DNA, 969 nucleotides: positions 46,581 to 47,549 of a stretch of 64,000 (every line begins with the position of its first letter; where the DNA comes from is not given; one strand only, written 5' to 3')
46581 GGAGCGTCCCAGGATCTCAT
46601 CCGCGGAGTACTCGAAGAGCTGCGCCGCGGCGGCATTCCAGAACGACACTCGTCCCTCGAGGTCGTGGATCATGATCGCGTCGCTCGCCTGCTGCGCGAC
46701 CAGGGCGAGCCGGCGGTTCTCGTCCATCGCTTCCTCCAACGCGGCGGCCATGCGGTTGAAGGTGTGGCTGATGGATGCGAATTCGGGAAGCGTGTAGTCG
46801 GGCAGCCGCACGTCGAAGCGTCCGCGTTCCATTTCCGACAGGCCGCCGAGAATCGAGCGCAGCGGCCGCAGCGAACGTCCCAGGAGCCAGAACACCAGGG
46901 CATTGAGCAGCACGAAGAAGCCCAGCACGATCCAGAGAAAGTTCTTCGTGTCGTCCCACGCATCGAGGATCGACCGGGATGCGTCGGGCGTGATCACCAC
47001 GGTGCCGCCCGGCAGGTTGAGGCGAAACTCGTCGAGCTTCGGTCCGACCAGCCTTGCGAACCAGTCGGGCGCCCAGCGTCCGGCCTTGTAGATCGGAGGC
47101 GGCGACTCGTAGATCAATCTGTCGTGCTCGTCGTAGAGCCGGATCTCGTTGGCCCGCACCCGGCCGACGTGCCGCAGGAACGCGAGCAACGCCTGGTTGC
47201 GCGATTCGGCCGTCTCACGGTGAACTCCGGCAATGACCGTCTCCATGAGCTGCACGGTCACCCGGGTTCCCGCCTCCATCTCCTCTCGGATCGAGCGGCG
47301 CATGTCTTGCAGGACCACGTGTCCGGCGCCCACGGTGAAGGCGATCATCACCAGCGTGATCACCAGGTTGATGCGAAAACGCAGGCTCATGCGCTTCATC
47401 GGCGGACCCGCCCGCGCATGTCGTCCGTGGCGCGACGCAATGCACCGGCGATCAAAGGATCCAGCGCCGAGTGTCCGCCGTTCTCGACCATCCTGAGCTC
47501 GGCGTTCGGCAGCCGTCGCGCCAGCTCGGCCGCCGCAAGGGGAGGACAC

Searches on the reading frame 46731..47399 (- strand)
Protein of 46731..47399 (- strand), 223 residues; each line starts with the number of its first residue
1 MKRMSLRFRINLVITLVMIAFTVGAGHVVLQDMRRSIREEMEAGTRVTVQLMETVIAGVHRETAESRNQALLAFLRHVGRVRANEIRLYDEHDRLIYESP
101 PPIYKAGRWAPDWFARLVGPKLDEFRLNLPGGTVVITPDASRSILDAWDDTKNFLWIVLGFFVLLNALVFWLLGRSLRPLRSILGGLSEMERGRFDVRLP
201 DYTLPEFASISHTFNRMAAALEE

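Call 64: search_protein_families(library=pfam, proteins=[window:46731-47399:-], max_evalue=10)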
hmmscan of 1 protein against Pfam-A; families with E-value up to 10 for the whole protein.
seq(223 aa): 2 families
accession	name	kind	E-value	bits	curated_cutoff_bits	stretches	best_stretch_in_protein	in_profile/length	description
PF00672.30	HAMP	-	2.2e-10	41.1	25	1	171-223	1-53/53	HAMP domain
PF16448.10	LapD_MoxY_N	-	0.1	13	25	1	29-121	4-92/124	LapD/MoxY periplasmic domain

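Call 68: find_homologous_proteins(query=window:46731-47399:-, max_evalue=0.00001)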
Query seq(223 aa) (223 aa): 59 proteins with E <= 0.00001 among 974 candidates.
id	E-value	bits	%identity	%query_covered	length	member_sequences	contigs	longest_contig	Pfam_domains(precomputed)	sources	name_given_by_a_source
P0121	7.1e-103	361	72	99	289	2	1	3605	PF00672.31,PF13426.14,PF13188.14,PF08448.17,PF00989.32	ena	-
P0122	1.2e-97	344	71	99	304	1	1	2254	PF00672.31,PF13426.14,PF13188.14,PF08448.17,PF00989.32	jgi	jgi:two-component system, NarL family, sensor histidine kinase UhpB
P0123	2.0e-97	343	71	99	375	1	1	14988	PF00672.31,PF13426.14,PF13188.14,PF08670.18,PF08448.17,PF00989.32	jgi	jgi:two-component system, NarL family, sensor histidine kinase UhpB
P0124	2.2e-96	340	67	100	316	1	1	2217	PF00672.31,PF13426.14,PF13188.14,PF08448.17,PF00989.32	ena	-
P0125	6.6e-95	335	70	99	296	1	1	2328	PF00672.31,PF13426.14,PF13188.14,PF08448.17,PF00989.32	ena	-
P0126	2.2e-85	304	68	91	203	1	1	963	-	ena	-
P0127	2.3e-85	304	65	92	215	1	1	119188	-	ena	-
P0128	3.0e-84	300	65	99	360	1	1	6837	PF00672.31,PF08447.19,PF13426.14,PF13188.14,PF08448.17,PF00989.32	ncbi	-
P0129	1.2e-80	288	63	99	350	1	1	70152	-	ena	-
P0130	4.7e-80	286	67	86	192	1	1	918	-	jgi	jgi:two-component system sensor histidine kinase UhpB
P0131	2.3e-78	281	67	84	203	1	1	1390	-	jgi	jgi:two-component system sensor histidine kinase UhpB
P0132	4.8e-77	277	58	95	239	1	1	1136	PF00672.31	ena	-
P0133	8.6e-77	276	58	99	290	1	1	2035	PF00672.31,PF13188.14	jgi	jgi:two-component system sensor histidine kinase UhpB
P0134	1.7e-76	275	66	82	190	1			-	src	-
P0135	4.4e-76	273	57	99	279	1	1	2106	PF00672.31,PF13426.14,PF13188.14,PF00989.32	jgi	-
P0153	2.0e-50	189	44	98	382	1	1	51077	PF00672.31,PF13426.14,PF13188.14,PF08448.17,PF00989.32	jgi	-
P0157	1.6e-41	160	43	99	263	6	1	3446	PF00672.31,PF16448.11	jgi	jgi:two-component system sensor histidine kinase UhpB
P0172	3.9e-26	110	39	72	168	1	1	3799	-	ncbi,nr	ncbi:MAG: histidine kinase, partial [Azonexus sp.]|nr:histidine kinase [Azonexus sp.]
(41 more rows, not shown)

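Call 69: find_encoding_contigs(protein=P0172, flank=10000, max_places=3)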
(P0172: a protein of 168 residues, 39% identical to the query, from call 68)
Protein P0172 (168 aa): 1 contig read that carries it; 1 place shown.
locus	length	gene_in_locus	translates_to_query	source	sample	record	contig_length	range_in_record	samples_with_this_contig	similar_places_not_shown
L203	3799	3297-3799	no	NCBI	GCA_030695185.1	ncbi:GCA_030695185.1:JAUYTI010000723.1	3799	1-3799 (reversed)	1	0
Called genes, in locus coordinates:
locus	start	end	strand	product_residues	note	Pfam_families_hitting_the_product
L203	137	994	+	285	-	PF13103:TonB_2, PF03544:TonB_C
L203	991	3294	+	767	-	PF07715:Plug, PF00593:TonB_dep_Rec_b-barrel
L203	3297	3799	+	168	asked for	?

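Call 70: find_encoding_contigs(protein=P0153, flank=10000, max_places=3)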
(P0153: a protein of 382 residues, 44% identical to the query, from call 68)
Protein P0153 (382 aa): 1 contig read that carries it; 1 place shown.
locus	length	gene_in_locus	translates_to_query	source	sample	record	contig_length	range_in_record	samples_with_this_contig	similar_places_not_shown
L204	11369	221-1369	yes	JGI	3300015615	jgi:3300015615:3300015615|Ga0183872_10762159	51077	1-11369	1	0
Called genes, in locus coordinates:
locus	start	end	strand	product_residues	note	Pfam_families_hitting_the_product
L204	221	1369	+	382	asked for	PF00672:HAMP, PF00989:PAS, PF13188:PAS_8, PF08448:PAS_4, PF13426:PAS_9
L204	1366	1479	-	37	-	-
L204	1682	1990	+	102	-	PF02518:HATPase_c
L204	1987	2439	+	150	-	PF00072:Response_reg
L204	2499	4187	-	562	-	PF01979:Amidohydro_1 (faint), PF07969:Amidohydro_3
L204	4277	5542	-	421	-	-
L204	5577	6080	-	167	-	-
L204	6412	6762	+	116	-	PF07110:EthD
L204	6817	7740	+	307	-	PF06439:3keto-disac_hyd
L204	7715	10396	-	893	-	PF13517:FG-GAP_3 (faint), PF20254:DMFA2_C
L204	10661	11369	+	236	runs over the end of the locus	PF01346:FKBP_N, PF00254:FKBP_C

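Call 73: search_protein_families(library=pfam, alignment_id=A2, max_evalue=0.01)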
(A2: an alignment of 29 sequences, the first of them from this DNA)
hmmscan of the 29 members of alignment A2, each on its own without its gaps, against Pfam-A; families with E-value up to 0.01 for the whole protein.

A. member 1, seq(223 aa): 1 family
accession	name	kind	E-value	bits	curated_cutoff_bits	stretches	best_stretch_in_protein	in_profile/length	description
PF00672.30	HAMP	-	2.2e-10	41.1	25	1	171-223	1-53/53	HAMP domain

B. families by the number of members that match (of 29 scanned): 14 families
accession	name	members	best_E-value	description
PF00672.30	HAMP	25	6.4e-11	HAMP domain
PF00989.32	PAS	11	1.2e-16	PAS fold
PF13188.13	PAS_8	11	1.5e-09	PAS domain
PF13426.13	PAS_9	10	7.9e-17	PAS domain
PF08448.16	PAS_4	10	8e-15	PAS fold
PF16448.10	LapD_MoxY_N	8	3.2e-08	LapD/MoxY periplasmic domain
PF08447.18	PAS_3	6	4.6e-06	PAS fold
PF07730.19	HisKA_3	2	6e-13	Histidine kinase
PF08670.17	MEKHLA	2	3.6e-06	MEKHLA domain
PF12860.13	PAS_7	2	0.0067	PAS fold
PF23958.1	DUF7287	1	0.00036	Family of unknown function (DUF7287)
PF20742.3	DUF5580_M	1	0.0039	Family of unknown function (DUF5580) middle domain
PF06691.16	DUF1189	1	0.0041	Protein of unknown function (DUF1189)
PF06386.16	GvpL_GvpF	1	0.0054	Gas vesicle synthesis protein GvpL/GvpF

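Call 79: predict_structure(alignment_id=A2)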
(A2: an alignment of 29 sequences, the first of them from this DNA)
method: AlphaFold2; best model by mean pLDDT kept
length: 223 residues; sequences in the alignment: 29
mean_pLDDT: 88.7   pTM: 0.72
mean pLDDT of the five models: 88.7, 87.9, 86.5, 86.0, 84.5
residues with pLDDT >= 90: 116; 70-90: 101; 50-70: 5; < 50: 1
segments of 3 or more residues with pLDDT < 50: none
pLDDT, mean of each block of 10 residues (from residue 1): 73 90 95 94 91 85 78 87 89 92 81 93 89 91 92 95 91 86 90 90 88 92 89
secondary structure, 60 per line:
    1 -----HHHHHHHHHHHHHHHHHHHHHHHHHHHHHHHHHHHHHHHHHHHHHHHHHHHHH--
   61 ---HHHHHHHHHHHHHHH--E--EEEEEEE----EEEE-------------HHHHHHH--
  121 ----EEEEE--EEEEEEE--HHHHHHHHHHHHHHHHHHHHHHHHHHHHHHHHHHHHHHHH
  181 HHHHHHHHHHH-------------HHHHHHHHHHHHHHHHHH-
elements in order: H6-58 H64-78 E84-90 E95-98 H112-118 E125-129 E132-138 H141-191 H205-222

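Call 81: fold_search(model_id=the predicted structure, library=pdb)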
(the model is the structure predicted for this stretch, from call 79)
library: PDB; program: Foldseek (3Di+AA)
matches with E <= 10: 209; with E <= 0.001: 1
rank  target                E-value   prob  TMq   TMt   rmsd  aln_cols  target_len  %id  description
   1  9a5d_A                3.0e-06  1.00  0.69  0.28   9.7       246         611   17  Integrative model of WALK-YYCH by crosslinking MS and deep learning (released 2024-09-18)
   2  9a65_B                8.8e-03  1.00  0.40  0.15  10.6       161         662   14  Integrative model of YVAQ-MCPB by crosslinking MS and deep learning (released 2024-09-18)
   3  4u64                  9.9e-03  1.00  0.34  0.51   5.3       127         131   14  Structure of the periplasmic output domain of the Legionella pneumophila LapD ortholog CdgS9 in the apo state (released 2014-08-13)
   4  9a69_B                3.4e-02  1.00  0.45  0.16   9.0       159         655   15  Integrative model of MCPB-MCPC by crosslinking MS and deep learning (released 2024-09-18)
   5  4ywz_B                2.2e-01  0.69  0.31  0.44   9.4       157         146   11  Crystal structure of the extracellular receptor domain of the essential sensor kinase WalK from Staphylococcus aureus (released 2016-03-30)
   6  3cax                  3.0e-01  0.33  0.17  0.11  11.7       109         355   16  Crystal structure of uncharacterized protein PF0695 (released 2008-03-18)
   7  9p6i_G                3.2e-01  0.20  0.23  0.28  12.8       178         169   12  Crystal Structure of the Histidine Kinase VC2136 from Vibrio cholerae serotype O1 (released 2025-08-20)
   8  3pjv_D                3.9e-01  0.23  0.22  0.32  15.8       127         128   17  Structure of Pseudomonas fluorescence LapD periplasmic domain (released 2011-02-09)
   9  9p6i_B                5.6e-01  0.13  0.19  0.24  12.8       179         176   11  Crystal Structure of the Histidine Kinase VC2136 from Vibrio cholerae serotype O1 (released 2025-08-20)
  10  3gty_X                5.9e-01  0.13  0.14  0.09  16.5        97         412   13  Promiscuous Substrate Recognition in Folding and Assembly Activities of the Trigger Factor Chaperone (released 2009-12-22)
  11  9cmf_A                6.7e-01  0.15  0.20  0.07  19.3       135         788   10  Substrate bound DosP (released 2024-11-20)
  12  9p6i_D                6.7e-01  0.12  0.22  0.27  12.7       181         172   13  Crystal Structure of the Histidine Kinase VC2136 from Vibrio cholerae serotype O1 (released 2025-08-20)
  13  5ku5_C                7.1e-01  0.18  0.24  0.32  10.5       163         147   16  Crystal Structure of CusS Sensor Domain with Silver Bound (released 2016-09-14)
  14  2j80_A                7.5e-01  0.20  0.21  0.32  12.1       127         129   16  Structure of Citrate-bound Periplasmic Domain of Sensor Histidine Kinase CitA (released 2007-10-23)
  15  9p6i_C                7.5e-01  0.11  0.19  0.25  14.7       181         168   12  Crystal Structure of the Histidine Kinase VC2136 from Vibrio cholerae serotype O1 (released 2025-08-20)
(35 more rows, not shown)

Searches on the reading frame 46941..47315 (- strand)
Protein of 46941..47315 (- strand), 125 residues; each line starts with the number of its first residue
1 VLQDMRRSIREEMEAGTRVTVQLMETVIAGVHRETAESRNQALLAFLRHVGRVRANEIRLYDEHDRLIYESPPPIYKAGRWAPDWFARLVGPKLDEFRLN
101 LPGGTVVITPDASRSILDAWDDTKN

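Call 67: search_solved_structures(query=window:46941-47315:-, max_evalue=10)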
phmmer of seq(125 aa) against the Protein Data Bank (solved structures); distinct sequences matched with E-value up to 10: 4.
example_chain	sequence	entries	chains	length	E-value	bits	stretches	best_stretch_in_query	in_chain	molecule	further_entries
6knb_A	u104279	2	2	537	0.45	13.8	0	32-80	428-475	DNA polymerase II small subunit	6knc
8zdj_m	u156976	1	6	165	1.3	12.3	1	73-106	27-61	Terminator Protein (gp12)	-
8zdl_m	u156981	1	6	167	1.3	12.2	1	73-106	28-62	Terminator Protein (gp12)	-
1th7_A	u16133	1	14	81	1.6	12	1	30-77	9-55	Small nuclear riboprotein protein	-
